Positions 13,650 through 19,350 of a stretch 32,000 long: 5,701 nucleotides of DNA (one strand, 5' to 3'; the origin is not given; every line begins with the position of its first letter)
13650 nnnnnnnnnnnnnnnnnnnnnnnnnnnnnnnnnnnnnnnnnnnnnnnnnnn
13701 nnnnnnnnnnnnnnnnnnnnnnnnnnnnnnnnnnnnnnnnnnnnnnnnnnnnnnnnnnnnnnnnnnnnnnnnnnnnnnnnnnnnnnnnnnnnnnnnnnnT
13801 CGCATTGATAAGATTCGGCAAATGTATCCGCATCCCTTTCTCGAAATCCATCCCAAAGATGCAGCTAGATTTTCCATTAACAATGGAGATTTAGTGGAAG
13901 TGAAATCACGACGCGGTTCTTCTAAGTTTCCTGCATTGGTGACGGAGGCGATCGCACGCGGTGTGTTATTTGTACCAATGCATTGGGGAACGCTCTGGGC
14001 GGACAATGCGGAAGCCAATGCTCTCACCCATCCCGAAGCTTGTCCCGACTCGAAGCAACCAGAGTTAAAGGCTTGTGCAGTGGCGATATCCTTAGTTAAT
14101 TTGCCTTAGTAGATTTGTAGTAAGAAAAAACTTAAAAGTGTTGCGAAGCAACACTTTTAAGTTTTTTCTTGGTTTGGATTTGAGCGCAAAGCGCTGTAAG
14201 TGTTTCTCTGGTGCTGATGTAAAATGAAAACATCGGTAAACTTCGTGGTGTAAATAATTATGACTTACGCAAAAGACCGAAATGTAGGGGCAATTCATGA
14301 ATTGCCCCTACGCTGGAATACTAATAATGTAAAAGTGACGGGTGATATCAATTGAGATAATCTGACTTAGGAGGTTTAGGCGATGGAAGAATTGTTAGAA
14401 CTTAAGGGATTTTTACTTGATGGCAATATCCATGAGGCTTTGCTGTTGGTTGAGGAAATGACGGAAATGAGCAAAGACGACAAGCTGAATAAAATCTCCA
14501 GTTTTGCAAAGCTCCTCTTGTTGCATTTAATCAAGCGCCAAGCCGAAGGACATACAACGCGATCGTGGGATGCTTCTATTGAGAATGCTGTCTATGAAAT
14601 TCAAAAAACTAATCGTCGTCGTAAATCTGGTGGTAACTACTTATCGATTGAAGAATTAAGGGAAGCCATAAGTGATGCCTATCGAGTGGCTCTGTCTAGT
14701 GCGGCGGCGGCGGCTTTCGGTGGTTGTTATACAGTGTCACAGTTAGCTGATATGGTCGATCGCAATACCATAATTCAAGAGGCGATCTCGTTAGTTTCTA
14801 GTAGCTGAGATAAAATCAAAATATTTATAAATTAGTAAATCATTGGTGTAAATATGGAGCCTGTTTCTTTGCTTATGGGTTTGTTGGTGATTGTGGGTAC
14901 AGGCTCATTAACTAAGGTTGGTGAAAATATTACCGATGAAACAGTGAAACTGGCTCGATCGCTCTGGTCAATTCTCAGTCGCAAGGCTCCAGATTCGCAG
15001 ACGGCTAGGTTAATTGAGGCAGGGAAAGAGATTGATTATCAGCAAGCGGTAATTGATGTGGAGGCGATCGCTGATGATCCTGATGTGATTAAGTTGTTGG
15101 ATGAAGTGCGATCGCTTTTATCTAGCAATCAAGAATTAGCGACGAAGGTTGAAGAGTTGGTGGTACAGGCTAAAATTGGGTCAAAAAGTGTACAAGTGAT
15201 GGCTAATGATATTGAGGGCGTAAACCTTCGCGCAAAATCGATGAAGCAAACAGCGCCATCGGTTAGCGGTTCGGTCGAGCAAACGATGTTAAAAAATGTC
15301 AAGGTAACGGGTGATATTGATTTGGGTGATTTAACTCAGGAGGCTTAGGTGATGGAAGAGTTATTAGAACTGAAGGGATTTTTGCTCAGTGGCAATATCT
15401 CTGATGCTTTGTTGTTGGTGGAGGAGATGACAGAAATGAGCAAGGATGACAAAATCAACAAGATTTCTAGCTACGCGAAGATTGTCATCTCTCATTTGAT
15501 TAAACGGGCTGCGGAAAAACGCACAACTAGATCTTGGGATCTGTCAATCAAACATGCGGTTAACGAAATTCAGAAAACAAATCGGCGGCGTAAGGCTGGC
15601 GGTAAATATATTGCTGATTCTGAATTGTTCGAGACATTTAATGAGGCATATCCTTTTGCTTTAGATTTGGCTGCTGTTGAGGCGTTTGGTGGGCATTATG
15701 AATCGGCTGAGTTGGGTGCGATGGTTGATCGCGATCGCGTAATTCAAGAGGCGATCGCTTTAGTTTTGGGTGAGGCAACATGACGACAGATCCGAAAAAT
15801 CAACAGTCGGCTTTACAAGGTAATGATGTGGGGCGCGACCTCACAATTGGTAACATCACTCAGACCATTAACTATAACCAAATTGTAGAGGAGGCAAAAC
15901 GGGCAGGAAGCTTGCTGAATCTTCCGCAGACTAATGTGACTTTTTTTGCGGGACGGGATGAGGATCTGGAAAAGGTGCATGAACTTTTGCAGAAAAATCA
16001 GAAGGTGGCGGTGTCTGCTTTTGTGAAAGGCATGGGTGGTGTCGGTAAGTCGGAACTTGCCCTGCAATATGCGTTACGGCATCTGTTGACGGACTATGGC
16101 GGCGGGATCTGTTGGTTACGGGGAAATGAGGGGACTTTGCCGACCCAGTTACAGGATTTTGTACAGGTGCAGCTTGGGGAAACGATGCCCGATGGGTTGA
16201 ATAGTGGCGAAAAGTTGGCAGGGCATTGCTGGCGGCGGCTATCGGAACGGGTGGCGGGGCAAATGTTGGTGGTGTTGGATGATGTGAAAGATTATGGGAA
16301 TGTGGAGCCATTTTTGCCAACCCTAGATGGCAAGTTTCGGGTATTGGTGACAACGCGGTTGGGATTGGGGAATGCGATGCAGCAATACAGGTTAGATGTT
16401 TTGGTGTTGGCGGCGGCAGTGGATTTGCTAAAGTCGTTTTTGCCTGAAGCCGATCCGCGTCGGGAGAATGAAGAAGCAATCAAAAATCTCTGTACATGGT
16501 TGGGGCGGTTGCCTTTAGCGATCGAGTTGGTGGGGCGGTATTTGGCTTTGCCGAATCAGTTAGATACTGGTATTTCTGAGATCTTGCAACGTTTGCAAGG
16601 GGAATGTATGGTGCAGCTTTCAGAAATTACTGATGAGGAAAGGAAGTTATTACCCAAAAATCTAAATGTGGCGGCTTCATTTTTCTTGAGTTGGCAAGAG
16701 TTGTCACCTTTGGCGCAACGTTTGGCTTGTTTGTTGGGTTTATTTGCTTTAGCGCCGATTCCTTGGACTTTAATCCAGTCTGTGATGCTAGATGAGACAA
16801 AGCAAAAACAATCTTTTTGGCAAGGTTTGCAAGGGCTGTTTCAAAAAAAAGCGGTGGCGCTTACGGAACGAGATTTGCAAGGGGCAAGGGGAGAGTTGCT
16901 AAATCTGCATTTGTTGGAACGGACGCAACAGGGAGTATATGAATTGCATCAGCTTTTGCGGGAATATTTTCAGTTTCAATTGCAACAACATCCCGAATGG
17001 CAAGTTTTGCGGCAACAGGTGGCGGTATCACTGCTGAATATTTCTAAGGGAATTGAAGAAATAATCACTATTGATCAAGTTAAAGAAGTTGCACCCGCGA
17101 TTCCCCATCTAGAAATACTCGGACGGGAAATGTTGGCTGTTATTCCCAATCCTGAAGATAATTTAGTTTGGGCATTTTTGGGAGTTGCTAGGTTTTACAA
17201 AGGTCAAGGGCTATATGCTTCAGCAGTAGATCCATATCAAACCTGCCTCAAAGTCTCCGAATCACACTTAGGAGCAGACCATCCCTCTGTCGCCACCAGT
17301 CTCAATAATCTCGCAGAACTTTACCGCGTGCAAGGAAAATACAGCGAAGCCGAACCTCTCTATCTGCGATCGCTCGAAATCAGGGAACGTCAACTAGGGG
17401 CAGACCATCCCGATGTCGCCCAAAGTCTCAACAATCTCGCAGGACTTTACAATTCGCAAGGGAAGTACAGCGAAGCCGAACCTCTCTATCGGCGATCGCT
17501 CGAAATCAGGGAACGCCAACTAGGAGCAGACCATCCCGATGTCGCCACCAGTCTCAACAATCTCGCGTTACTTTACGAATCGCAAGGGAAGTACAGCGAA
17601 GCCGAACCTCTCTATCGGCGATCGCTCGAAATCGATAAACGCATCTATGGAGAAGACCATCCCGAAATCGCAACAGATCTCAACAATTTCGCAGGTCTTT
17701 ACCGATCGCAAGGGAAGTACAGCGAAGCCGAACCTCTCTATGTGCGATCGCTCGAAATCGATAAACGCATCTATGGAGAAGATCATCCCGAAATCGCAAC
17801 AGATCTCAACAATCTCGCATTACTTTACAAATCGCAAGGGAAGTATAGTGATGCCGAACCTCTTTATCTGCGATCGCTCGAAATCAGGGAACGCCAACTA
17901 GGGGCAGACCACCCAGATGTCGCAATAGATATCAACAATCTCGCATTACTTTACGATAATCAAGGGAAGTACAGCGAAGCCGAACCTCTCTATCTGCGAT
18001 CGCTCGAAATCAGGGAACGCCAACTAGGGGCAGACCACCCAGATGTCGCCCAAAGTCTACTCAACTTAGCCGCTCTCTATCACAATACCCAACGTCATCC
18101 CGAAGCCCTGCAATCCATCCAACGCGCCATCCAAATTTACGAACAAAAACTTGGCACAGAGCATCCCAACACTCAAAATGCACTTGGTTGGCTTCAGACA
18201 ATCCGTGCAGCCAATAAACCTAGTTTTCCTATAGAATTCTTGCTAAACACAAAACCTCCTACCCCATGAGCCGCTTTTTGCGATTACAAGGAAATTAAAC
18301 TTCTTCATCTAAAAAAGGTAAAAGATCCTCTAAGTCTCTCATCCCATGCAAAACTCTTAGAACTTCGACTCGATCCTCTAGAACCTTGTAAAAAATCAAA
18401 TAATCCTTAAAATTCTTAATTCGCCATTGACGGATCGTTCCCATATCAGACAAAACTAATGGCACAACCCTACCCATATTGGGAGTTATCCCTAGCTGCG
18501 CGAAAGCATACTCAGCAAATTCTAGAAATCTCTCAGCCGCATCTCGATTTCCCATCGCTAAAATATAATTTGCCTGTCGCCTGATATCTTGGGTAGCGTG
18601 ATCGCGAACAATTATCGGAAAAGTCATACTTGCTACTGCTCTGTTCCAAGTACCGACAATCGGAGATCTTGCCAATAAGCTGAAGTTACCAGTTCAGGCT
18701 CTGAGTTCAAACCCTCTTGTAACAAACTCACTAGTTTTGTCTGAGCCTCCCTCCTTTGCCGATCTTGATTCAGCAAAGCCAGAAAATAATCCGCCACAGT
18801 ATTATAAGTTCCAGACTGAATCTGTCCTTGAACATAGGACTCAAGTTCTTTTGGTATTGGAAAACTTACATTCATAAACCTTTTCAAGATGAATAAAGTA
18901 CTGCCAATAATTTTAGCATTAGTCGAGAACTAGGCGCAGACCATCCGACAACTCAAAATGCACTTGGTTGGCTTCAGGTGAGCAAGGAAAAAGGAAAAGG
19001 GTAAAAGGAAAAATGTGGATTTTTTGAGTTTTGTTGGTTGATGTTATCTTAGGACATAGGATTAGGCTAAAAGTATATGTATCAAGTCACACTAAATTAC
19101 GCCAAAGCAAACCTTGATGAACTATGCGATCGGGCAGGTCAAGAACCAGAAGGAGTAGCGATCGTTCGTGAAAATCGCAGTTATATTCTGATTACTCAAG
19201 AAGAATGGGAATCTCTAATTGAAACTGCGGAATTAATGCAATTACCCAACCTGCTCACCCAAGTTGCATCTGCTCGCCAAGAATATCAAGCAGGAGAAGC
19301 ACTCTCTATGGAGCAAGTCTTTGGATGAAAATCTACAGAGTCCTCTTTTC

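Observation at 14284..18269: Four-gene NLR-type operon in which a duplicated DUF29-like protein sits between a Bell-like effector and an NB-ARC/TPR STAND NTPase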

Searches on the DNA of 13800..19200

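Call 57: search_rna_families(source=window, start=13800, end=19200, threshold=evalue, max_evalue=1)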
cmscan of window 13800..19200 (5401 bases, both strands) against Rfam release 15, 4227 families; matches with E-value up to 1: 9.
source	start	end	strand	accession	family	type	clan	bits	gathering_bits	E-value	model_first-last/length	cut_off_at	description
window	14105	14162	+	RF02418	Spd-sr07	Gene; sRNA;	-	29.5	55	0.18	1-63/63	no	Streptococcus sRNA Spd-sr07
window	14098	14166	+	RF03162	TD-2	Gene; sRNA;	CL00124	28.9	48.7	0.28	1-98/98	no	TD-2 RNA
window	14109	14182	+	RF04157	MIR9486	Gene; miRNA;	-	27.5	100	0.019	1-119/119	no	MIR9486 microRNA precursor family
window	14122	14170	+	RF03996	mir-3012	Gene; miRNA;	-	26.1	90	0.12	1-68/68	no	mir-3012 microRNA precursor family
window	14109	14183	+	RF03616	MIR1888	Gene; miRNA;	-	26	72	0.084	1-101/101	no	MIR1888 microRNA precursor family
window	14120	14171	+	RF03839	MIR2599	Gene; miRNA;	-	22.6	120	0.73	1-132/132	no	MIR2599 microRNA precursor family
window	14123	14169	+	RF03940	MIR9563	Gene; miRNA;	-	22.5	90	0.84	1-127/127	no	MIR9563 microRNA precursor family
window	14122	14170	-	RF03616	MIR1888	Gene; miRNA;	-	22.3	72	0.85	26-77/101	no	MIR1888 microRNA precursor family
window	14120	14172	+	RF03573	mir-1954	Gene; miRNA;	-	21.9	99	0.33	1-82/82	no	mir-1954 microRNA precursor family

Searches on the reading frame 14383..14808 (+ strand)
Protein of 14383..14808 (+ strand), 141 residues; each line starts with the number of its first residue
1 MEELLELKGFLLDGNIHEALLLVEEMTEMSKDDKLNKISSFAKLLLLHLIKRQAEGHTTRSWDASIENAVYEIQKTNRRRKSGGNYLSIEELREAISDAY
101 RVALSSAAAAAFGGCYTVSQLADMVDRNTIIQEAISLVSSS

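Call 3: search_protein_families(library=pfam, proteins=[window:14383-14808:+], max_evalue=1)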
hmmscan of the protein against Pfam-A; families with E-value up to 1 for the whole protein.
window:14383-14808:+ (141 aa): 3 families
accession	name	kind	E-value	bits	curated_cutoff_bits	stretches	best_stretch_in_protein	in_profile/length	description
PF01724.21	DUF29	-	1.5e-07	32.2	22.5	1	22-106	30-113/138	Domain of unknown function DUF29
PF12630.12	Pox_polyA_pol_N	-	0.17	12.7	27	1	30-101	27-100/108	Poxvirus poly(A) polymerase N-terminal domain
PF16727.10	REV1_C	-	0.2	12.6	26.5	1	30-82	35-88/91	DNA repair protein REV1 C-terminal domain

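Call 4: search_protein_families(library=ncbifam, proteins=[window:14383-14808:+], max_evalue=1)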
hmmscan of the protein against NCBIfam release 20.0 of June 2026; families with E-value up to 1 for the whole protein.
window:14383-14808:+ (141 aa): 0 families

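Call 48: search_protein_families(library=padloc, proteins=[window:14383-14808:+], max_evalue=0.1)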
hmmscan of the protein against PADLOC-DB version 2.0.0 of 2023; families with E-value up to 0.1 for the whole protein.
window:14383-14808:+ (141 aa): 1 family
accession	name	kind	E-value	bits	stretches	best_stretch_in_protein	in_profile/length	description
PDLC00405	SduA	-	0.0016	16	1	72-130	100-156/323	DUF4263 domain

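Call 53: search_protein_families(library=phrogs, proteins=[window:14383-14808:+], max_evalue=0.1)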
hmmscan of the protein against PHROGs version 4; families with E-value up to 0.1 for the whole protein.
window:14383-14808:+ (141 aa): 0 families
